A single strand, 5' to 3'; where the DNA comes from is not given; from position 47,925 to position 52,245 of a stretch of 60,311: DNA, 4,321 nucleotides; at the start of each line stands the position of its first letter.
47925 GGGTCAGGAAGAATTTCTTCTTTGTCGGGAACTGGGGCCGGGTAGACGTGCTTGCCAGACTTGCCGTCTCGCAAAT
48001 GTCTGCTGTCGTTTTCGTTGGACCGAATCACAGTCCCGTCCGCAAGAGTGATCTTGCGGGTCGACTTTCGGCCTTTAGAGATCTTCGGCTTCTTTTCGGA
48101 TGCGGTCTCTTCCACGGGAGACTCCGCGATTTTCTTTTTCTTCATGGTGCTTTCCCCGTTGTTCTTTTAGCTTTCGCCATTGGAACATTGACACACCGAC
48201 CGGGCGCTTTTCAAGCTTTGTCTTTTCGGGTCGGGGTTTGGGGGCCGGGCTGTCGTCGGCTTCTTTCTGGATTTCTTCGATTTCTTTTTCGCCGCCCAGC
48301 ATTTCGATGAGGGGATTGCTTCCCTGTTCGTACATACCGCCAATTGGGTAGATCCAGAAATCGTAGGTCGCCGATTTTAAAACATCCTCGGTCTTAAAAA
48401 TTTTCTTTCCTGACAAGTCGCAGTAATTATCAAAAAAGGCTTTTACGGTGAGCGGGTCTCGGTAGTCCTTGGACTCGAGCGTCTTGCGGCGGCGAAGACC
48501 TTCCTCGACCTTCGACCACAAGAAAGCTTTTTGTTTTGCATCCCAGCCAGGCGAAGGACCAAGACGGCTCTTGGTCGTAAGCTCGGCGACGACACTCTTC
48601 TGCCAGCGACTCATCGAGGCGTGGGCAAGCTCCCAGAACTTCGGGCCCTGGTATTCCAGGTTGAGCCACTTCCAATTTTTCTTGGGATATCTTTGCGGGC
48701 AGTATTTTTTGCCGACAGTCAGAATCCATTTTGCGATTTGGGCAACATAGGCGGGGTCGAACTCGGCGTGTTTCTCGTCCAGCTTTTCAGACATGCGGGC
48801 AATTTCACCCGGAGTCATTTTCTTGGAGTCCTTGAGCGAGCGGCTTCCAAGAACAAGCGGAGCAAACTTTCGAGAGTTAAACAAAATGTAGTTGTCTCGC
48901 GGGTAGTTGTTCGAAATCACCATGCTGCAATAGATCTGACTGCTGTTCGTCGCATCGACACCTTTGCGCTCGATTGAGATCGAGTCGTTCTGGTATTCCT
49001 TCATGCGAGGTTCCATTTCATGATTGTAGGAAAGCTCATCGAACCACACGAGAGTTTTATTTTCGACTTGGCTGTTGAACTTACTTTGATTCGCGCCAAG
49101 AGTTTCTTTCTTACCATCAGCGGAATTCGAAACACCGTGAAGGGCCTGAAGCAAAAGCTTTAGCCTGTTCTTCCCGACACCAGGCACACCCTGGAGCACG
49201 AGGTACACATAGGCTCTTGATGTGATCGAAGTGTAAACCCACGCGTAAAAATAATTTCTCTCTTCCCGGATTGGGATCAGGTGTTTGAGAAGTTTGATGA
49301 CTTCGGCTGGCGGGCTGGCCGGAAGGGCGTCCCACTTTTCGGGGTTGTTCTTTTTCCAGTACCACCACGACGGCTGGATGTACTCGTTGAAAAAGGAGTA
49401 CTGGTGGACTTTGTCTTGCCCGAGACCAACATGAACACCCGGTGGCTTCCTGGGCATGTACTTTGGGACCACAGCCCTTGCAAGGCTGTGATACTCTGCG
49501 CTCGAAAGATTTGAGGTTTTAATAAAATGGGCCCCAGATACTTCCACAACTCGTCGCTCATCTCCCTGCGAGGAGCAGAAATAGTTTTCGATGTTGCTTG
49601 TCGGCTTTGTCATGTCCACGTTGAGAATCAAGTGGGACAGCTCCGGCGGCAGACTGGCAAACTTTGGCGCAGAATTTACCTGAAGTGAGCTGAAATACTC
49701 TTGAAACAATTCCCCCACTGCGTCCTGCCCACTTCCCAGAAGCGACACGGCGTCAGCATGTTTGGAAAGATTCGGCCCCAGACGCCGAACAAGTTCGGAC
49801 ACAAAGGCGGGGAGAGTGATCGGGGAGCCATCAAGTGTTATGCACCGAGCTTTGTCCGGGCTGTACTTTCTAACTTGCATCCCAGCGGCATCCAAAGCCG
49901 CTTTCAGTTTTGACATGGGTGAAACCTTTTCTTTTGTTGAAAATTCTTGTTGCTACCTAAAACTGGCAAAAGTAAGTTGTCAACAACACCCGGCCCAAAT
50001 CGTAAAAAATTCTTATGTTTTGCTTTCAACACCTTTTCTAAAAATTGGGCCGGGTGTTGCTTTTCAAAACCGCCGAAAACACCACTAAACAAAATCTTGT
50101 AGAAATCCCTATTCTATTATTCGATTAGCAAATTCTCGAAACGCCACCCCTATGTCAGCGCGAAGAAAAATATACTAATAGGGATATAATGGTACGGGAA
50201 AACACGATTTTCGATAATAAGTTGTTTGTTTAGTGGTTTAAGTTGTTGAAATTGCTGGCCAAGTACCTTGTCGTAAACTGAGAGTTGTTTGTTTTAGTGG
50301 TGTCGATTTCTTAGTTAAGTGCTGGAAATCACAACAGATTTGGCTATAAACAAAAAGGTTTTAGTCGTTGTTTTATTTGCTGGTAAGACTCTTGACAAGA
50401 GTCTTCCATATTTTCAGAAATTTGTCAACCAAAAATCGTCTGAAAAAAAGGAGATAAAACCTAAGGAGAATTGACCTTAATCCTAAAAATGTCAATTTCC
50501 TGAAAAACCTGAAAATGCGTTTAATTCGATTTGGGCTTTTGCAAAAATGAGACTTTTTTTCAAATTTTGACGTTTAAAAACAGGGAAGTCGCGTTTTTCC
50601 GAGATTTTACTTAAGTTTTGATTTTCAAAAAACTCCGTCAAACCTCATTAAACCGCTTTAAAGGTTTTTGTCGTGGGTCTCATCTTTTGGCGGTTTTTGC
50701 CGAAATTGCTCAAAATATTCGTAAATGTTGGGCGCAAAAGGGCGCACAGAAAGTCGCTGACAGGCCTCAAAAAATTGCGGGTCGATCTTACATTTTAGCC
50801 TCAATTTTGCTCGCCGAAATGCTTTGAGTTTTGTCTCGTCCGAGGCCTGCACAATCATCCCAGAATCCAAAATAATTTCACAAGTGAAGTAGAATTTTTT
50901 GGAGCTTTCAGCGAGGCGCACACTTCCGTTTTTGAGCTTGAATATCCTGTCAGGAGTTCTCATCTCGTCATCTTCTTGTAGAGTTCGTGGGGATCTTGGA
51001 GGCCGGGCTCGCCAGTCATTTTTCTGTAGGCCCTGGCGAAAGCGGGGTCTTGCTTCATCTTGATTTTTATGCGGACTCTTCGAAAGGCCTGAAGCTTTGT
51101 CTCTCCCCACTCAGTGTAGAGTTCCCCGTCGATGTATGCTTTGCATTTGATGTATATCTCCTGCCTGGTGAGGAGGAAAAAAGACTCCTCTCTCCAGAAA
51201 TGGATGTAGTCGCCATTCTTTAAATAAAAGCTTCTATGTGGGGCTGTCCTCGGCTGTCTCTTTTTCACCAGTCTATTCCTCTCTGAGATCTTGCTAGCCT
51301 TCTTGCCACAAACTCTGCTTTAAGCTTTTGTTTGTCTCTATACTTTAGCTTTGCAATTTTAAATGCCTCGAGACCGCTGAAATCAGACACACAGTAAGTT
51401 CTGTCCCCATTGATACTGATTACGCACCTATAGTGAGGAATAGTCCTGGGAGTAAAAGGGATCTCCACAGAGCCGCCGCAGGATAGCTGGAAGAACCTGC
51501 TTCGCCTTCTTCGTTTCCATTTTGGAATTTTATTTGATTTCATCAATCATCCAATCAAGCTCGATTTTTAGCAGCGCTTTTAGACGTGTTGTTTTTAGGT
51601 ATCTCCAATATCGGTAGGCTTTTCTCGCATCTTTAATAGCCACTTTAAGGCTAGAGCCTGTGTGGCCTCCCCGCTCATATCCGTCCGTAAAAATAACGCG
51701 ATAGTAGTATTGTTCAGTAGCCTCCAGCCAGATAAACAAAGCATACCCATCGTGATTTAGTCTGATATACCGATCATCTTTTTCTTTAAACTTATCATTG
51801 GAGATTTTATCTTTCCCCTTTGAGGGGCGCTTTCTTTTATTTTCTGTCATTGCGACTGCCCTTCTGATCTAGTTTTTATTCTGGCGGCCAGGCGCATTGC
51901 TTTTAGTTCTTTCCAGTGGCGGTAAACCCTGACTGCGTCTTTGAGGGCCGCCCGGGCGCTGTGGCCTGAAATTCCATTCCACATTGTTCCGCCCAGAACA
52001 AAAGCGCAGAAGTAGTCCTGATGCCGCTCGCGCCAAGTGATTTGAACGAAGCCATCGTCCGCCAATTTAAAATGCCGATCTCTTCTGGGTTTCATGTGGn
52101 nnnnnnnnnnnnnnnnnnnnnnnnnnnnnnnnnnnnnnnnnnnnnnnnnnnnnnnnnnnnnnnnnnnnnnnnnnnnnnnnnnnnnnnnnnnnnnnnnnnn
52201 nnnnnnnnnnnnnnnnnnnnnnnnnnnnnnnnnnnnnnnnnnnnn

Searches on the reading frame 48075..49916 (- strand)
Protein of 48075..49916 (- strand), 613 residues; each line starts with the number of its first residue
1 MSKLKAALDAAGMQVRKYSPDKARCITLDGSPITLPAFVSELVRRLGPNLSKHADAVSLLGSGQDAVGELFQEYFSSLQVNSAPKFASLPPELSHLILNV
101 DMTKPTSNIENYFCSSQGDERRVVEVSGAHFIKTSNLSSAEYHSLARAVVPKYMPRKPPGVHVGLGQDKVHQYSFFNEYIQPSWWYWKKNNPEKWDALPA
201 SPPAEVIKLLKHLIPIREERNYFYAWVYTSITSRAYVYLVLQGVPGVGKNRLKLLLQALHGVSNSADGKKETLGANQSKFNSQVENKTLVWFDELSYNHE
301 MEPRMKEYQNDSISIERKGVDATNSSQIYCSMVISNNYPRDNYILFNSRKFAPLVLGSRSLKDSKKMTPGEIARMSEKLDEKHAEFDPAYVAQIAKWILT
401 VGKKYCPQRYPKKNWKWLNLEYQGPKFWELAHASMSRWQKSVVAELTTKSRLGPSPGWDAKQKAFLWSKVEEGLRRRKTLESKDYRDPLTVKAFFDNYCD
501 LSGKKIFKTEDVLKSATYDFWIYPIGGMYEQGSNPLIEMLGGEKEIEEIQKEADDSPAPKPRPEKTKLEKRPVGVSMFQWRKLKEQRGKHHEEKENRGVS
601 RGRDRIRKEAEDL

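Call 40: search_protein_families(library=phrogs, proteins=[window:48075-49916:-], max_evalue=0.00001)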
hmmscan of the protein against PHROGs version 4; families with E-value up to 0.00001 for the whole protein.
window:48075-49916:- (613 aa): 0 families

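Call 65: search_protein_families(library=padloc, proteins=[window:48075-49916:-], max_evalue=0.1)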
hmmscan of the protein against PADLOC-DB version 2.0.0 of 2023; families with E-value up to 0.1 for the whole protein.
window:48075-49916:- (613 aa): 0 families

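Call 66: search_protein_families(library=ncbifam, proteins=[window:48075-49916:-], max_evalue=0.1)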
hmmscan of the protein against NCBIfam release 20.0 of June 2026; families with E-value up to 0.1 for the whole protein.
window:48075-49916:- (613 aa): 0 families

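Call 109: search_protein_families(library=pfam, proteins=[window:48075-49916:-], max_evalue=0.001)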
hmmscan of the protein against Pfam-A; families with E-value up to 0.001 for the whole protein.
window:48075-49916:- (613 aa): 1 family
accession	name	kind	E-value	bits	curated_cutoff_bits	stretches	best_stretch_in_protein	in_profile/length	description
PF19263.5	DUF5906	-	4.7e-10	40.6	27.6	1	241-339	1-106/114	Family of unknown function (DUF5906)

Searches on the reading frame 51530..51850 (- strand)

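Call 5: search_protein_families(library=pfam, proteins=[window:51530-51850:-], max_evalue=0.1)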
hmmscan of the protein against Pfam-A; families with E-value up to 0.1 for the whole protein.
window:51530-51850:- (106 aa): 1 family
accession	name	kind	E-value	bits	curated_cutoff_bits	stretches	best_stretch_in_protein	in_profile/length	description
PF17753.7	Ig_mannosidase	-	0.098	12.8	22.6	0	23-46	13-36/81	Ig-fold domain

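Call 6: search_protein_families(library=phrogs, proteins=[window:51530-51850:-], max_evalue=0.1)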
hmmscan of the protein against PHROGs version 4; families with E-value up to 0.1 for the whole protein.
window:51530-51850:- (106 aa): 0 families

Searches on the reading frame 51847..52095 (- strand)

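Call 5: search_protein_families(library=pfam, proteins=[window:51847-52095:-], max_evalue=0.1)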
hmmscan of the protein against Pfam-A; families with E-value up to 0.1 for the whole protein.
window:51847-52095:- (82 aa): 1 family
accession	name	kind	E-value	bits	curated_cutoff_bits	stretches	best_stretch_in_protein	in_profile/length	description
PF23970.1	DUF7297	-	0.062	12.5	27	1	21-73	114-164/449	Family of unknown function (DUF7297)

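Call 6: search_protein_families(library=phrogs, proteins=[window:51847-52095:-], max_evalue=0.1)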
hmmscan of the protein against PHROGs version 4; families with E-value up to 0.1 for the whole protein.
window:51847-52095:- (82 aa): 0 families

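Call 65: search_protein_families(library=padloc, proteins=[window:51847-52095:-], max_evalue=0.1)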
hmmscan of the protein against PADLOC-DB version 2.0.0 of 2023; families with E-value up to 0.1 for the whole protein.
window:51847-52095:- (82 aa): 1 family
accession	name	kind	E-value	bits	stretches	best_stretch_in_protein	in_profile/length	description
PDLC05033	PDC-S51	-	0.027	11.3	1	27-70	48-91/376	-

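Call 66: search_protein_families(library=ncbifam, proteins=[window:51847-52095:-], max_evalue=0.1)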
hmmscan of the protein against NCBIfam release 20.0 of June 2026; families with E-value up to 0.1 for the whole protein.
window:51847-52095:- (82 aa): 1 family
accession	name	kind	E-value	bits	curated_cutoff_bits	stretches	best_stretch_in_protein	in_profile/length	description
NF001901.0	PRK00654.1-5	equivalog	0.03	12.8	649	1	36-74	435-473/502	glycogen synthase GlgA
